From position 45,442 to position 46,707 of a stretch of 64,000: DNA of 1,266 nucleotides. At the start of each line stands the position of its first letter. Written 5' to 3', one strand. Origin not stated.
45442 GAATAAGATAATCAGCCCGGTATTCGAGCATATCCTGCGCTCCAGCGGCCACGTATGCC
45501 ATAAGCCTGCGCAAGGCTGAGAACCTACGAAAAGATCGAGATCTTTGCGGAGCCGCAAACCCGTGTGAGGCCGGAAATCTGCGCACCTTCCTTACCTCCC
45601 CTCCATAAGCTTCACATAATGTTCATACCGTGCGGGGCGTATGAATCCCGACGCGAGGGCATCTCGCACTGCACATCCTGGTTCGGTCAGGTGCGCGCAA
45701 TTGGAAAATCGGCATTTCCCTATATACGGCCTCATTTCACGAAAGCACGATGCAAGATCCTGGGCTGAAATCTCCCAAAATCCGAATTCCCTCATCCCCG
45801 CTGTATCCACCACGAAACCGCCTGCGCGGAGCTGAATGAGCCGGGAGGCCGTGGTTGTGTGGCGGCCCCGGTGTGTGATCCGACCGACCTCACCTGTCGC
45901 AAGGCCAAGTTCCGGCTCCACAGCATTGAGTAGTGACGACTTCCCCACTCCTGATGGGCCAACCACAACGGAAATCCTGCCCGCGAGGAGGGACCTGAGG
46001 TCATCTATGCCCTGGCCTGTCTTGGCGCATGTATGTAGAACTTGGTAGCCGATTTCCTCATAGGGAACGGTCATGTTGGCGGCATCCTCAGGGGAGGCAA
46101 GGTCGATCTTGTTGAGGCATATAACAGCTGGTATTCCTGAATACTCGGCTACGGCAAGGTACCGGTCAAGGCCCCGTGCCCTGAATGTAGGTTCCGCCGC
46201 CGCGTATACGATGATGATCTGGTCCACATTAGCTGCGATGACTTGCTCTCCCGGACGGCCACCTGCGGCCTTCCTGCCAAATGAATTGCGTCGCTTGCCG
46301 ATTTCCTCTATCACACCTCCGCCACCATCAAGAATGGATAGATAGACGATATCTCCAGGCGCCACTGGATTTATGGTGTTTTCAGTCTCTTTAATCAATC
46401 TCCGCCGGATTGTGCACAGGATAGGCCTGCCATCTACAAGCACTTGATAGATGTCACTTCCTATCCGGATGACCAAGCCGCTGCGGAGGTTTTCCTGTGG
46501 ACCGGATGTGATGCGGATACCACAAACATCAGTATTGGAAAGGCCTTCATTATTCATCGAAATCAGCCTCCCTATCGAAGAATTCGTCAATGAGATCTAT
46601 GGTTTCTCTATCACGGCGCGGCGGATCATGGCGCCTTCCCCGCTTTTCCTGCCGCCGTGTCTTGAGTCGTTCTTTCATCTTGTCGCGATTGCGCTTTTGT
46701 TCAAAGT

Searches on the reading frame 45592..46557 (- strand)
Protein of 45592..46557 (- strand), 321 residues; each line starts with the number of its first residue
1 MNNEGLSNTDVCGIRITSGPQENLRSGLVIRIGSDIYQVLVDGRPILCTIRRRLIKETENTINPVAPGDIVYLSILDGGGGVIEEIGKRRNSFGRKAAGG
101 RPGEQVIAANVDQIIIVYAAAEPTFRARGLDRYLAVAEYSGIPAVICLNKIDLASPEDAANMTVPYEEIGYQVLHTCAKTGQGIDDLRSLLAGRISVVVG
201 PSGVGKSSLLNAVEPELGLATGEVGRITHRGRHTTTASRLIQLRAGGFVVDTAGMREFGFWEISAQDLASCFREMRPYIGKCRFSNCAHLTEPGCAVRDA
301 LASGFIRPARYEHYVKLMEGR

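Call 34: find_encoding_contigs(protein=window:45592-46557:-, flank=6000, max_places=10)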
Protein window:45592-46557:- (321 aa): 1 contig read that carries it; 1 place shown.
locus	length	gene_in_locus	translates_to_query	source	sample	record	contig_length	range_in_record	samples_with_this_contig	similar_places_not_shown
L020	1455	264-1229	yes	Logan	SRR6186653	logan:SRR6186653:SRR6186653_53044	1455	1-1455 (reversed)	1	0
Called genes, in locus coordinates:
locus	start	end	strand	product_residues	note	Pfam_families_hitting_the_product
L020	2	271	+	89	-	?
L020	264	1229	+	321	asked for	PF03193:RsgA_GTPase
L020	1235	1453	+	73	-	?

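Call 48: find_homologous_proteins(query=window:45592-46557:-, max_evalue=1e-40)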
Query window:45592-46557:- (321 aa): 7084 proteins with E <= 1e-40 among 8000 candidates; the best 120 are listed.
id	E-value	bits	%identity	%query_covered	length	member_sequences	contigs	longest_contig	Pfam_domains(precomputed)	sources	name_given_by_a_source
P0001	5.0e-211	717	100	100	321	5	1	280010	PF03193.23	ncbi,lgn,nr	ncbi:MAG: ribosome small subunit-dependent GTPase A [Firmicutes bacterium]|nr:ribosome small subunit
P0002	1.8e-180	617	87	99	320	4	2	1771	PF03193.23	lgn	-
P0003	2.2e-167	574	79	99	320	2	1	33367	PF03193.23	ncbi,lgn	ncbi:MAG: ribosome small subunit-dependent GTPase A [Clostridia bacterium]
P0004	2.0e-156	538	78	93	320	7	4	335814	PF03193.23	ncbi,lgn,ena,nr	ncbi:MAG TPA: ribosome small subunit-dependent GTPase A [Firmicutes bacterium]|nr:ribosome small sub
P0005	1.8e-150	518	75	94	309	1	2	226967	PF03193.23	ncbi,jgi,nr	ncbi:MAG: ribosome small subunit-dependent GTPase A [Firmicutes bacterium]|jgi:ribosome biogenesis G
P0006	7.6e-131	454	67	91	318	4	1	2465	PF16745.12,PF02421.25,PF03193.23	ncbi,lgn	ncbi:MAG: ribosome small subunit-dependent GTPase A [Bacillota bacterium]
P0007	4.5e-126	438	65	93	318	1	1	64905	PF16745.12,PF02421.25,PF00009.34,PF03193.23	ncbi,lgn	-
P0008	8.4e-126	437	66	92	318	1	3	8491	PF16745.12,PF03193.23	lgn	-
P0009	2.6e-116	406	63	92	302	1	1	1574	PF03193.23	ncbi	-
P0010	2.5e-90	321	51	91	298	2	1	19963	PF03193.23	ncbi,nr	ncbi:MAG: ribosome small subunit-dependent GTPase A [Clostridia bacterium]|nr:ribosome small subunit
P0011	1.5e-89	318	51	92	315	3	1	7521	PF03193.23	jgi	jgi:ribosome biogenesis GTPase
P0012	5.3e-86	307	48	93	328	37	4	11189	PF03193.23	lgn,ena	-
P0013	4.2e-84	300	48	95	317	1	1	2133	PF16745.12,PF03193.23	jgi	jgi:ribosome biogenesis GTPase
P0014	1.5e-83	299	49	92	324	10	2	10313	PF16745.12,PF03193.23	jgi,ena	-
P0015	1.7e-83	298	51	92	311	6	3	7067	PF03193.23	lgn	-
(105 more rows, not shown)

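Call 49: find_encoding_contigs(protein=P0004, flank=10000, max_places=3)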
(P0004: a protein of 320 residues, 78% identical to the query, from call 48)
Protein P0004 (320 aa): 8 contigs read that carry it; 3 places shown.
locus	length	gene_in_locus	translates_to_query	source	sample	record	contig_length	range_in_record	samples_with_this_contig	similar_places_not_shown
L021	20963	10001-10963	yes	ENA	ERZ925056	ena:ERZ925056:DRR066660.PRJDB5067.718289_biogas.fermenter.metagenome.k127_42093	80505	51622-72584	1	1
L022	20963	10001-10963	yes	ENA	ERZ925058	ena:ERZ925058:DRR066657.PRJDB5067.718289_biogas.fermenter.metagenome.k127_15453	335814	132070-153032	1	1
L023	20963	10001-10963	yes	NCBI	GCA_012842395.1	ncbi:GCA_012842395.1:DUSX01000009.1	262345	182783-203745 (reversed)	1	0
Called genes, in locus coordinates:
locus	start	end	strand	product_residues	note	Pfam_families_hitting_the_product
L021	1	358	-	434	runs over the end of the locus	PF01244:Peptidase_M19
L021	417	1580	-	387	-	PF01321:Creatinase_N, PF00557:Peptidase_M24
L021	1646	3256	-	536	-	PF07969:Amidohydro_3, PF01979:Amidohydro_1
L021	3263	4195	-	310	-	PF12911:OppC_N, PF00528:BPD_transp_1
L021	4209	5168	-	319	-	PF19300:BPD_transp_1_N, PF00528:BPD_transp_1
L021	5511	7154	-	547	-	PF00496:SBP_bac_5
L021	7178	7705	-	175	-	-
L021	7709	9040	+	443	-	PF02732:ERCC4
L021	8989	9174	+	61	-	-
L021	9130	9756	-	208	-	-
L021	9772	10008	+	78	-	-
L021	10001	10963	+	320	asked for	PF03193:RsgA_GTPase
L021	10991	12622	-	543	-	PF00890:FAD_binding_2 (faint), PF13450:NAD_binding_8, PF01593:Amino_oxidase (weak), PF01266:DAO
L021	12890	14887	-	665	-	PF13180:PDZ_2, PF17820:PDZ_6, PF03572:Peptidase_S41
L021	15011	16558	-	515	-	PF00370:FGGY_N, PF02782:FGGY_C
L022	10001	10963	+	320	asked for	PF03193:RsgA_GTPase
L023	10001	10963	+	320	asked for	PF03193:RsgA_GTPase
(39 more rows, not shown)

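Call 50: find_encoding_contigs(protein=P0005, flank=10000, max_places=3)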
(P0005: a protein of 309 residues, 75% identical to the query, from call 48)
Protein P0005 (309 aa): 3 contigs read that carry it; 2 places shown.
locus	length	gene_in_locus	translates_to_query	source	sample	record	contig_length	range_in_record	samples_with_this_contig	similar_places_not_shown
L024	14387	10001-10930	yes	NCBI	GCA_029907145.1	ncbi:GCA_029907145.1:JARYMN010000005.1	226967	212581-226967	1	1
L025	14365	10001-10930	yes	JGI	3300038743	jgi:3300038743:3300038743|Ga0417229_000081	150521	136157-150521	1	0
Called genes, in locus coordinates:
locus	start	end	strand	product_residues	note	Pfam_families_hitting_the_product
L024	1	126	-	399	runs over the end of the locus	PF01244:Peptidase_M19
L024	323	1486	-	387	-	PF01321:Creatinase_N, PF00557:Peptidase_M24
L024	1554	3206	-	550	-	PF07969:Amidohydro_3, PF01979:Amidohydro_1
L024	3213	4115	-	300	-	PF12911:OppC_N, PF00528:BPD_transp_1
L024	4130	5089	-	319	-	PF19300:BPD_transp_1_N, PF00528:BPD_transp_1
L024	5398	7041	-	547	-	PF00496:SBP_bac_5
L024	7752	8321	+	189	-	PF00583:Acetyltransf_1, PF13673:Acetyltransf_10 (weak), PF13508:Acetyltransf_7, PF08445:FR47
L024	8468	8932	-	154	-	PF12675:DUF3795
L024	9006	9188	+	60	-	-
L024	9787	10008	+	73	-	-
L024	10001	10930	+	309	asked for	PF03193:RsgA_GTPase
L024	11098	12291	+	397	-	PF02732:ERCC4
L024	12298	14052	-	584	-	PF00890:FAD_binding_2 (faint), PF13450:NAD_binding_8, PF01593:Amino_oxidase (weak), PF01266:DAO (weak)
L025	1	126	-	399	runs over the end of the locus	PF01244:Peptidase_M19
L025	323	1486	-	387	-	PF01321:Creatinase_N, PF00557:Peptidase_M24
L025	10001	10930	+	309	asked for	PF03193:RsgA_GTPase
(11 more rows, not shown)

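Call 51: find_encoding_contigs(protein=P0003, flank=10000, max_places=3)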
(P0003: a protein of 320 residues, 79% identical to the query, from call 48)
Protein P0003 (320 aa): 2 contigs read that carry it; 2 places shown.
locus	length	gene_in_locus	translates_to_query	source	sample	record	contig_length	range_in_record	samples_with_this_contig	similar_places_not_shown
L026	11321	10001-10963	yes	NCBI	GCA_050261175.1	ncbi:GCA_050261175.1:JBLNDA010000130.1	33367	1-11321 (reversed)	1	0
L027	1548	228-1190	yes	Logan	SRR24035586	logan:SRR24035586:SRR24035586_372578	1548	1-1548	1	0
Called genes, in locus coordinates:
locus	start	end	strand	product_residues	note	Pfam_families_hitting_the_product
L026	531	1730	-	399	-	PF01244:Peptidase_M19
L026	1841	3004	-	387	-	PF01321:Creatinase_N, PF00557:Peptidase_M24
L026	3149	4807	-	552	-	PF07969:Amidohydro_3, PF01979:Amidohydro_1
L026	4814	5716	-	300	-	PF12911:OppC_N, PF00528:BPD_transp_1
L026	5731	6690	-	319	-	PF19300:BPD_transp_1_N, PF00528:BPD_transp_1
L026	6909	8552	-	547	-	PF00496:SBP_bac_5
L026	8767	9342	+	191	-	PF00800:PDT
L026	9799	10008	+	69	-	-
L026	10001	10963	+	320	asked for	PF03193:RsgA_GTPase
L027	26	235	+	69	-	-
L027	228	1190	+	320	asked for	PF03193:RsgA_GTPase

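Call 62: find_encoding_contigs(protein=P0002, flank=10000, max_places=4)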
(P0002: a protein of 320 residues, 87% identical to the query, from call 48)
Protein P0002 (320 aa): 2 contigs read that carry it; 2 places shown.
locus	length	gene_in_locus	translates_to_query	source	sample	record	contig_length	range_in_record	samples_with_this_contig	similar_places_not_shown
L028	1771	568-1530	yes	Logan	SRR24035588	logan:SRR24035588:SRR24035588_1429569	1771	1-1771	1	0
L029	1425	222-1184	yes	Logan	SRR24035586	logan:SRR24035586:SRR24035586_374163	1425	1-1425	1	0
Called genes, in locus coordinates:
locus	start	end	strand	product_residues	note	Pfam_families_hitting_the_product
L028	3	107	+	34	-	?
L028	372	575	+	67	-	-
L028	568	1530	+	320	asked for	PF03193:RsgA_GTPase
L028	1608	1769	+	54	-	?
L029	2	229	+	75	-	?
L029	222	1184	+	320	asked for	PF03193:RsgA_GTPase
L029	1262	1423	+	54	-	?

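Call 63: find_encoding_contigs(protein=P0001, flank=10000, max_places=4)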
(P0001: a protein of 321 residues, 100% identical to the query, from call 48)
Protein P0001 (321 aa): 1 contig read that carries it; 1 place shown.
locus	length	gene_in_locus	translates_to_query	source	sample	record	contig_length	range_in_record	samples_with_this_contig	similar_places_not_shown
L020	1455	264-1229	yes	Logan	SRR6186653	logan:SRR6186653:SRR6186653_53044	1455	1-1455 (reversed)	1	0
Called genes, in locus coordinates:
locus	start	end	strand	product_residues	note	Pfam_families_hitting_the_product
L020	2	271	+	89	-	?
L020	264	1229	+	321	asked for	PF03193:RsgA_GTPase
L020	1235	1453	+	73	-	?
